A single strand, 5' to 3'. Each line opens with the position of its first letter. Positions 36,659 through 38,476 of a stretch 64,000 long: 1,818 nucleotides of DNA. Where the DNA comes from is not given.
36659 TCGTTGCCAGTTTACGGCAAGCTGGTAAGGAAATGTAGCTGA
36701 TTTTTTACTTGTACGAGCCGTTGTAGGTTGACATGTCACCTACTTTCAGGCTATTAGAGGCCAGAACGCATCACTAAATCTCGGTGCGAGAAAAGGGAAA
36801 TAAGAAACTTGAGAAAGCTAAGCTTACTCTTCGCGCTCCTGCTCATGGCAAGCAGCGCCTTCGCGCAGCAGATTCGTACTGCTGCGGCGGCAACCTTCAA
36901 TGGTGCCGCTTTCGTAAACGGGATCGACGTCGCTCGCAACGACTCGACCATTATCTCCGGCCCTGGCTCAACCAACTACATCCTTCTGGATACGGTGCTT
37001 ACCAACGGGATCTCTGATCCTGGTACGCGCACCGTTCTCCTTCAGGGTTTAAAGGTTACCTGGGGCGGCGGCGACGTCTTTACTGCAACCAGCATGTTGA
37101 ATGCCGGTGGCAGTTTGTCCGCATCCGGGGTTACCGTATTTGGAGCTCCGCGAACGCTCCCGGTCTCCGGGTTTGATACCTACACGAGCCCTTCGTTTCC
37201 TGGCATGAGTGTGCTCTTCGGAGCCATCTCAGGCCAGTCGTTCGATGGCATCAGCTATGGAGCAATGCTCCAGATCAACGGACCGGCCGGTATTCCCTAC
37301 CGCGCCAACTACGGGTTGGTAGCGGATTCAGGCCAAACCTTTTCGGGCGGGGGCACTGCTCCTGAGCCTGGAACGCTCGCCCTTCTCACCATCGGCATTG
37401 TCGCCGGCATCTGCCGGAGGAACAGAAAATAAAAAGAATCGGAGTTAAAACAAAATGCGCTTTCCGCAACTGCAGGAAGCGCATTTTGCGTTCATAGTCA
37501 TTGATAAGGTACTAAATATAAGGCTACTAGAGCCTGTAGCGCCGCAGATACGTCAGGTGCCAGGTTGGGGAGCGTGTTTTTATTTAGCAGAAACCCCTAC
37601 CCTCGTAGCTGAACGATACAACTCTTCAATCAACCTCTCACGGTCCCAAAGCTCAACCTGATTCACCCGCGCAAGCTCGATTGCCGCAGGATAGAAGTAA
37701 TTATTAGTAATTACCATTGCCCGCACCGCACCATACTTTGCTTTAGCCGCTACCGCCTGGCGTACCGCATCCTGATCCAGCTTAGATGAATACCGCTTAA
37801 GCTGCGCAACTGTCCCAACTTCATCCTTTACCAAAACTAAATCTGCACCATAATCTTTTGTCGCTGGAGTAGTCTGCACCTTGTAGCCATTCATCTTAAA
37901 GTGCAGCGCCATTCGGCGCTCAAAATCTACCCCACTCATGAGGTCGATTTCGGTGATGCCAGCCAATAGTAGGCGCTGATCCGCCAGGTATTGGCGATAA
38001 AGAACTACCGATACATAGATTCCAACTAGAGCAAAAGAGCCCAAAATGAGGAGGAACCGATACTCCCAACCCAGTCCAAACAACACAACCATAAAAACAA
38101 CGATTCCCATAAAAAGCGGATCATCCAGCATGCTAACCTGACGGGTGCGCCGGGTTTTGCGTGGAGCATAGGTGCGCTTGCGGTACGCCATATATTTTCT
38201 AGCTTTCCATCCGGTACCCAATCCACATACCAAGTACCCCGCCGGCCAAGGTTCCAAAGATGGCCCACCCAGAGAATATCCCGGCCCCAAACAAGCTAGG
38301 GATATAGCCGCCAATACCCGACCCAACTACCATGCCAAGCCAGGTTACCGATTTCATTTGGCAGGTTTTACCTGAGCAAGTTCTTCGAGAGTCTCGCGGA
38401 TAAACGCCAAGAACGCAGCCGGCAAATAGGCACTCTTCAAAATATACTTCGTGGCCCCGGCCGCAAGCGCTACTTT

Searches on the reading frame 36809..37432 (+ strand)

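Call 88: search_protein_families(library=pfam, proteins=[window:36809-37432:+], max_evalue=0.0001)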
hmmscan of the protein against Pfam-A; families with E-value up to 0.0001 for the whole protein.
window:36809-37432:+ (207 aa): 1 family
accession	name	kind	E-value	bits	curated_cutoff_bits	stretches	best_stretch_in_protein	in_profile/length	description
PF07589.16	PEP-CTERM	-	1.4e-05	25.4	20.7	1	184-207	2-24/24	PEP-CTERM motif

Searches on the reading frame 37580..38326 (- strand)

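Call 88: search_protein_families(library=pfam, proteins=[window:37580-38326:-], max_evalue=0.0001)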
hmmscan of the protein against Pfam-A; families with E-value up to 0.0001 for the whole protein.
window:37580-38326:- (248 aa): 2 families
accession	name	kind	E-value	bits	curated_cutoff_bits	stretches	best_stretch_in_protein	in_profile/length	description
PF04471.18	Mrr_cat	-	6.9e-25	87.8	21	1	128-234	2-113/115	Restriction endonuclease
PF22722.2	NA-iREase1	-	7.1e-05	23.2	27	1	136-233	2-105/106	NACHT-associated inactive Restriction Endonuclease 1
